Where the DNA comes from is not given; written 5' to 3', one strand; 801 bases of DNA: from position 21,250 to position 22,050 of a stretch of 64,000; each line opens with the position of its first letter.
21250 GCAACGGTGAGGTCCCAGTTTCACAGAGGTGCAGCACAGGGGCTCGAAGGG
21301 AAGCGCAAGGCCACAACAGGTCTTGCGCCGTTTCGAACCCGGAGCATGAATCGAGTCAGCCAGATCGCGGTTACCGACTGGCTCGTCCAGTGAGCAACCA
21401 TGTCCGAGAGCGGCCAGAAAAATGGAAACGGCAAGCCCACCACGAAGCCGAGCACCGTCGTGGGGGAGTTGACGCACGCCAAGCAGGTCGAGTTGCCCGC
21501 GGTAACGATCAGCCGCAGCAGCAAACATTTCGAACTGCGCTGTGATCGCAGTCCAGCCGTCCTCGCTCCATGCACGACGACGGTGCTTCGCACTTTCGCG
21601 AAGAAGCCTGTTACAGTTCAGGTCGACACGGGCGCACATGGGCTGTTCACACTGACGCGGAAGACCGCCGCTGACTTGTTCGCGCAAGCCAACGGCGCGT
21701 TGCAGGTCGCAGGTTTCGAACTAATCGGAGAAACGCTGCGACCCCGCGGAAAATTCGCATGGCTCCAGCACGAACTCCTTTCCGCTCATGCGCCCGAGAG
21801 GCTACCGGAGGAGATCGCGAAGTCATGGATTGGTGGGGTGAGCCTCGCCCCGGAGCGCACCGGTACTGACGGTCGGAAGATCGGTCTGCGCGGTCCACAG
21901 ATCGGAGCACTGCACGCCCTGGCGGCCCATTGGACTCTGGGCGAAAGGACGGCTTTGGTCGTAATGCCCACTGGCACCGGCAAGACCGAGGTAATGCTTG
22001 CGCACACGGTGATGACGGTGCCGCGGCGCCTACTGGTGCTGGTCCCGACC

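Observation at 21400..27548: Three-gene helicase / nuclease-fold / DUF2971-like operon that fits no defence system I recognise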

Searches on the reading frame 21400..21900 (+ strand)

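Call 23: search_protein_families(library=pfam, proteins=[window:21400-21900:+], max_evalue=10)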
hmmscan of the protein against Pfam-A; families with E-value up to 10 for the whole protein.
window:21400-21900:+ (167 aa): 2 families
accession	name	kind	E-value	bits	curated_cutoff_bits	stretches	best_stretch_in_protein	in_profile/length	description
PF13650.11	Asp_protease_2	-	0.059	14.5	24.3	1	66-97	5-35/90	Aspartyl protease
PF23052.1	KH_N4BP1_2nd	-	0.2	12.1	27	1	77-106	18-49/120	N4BP1, second type I KH-domain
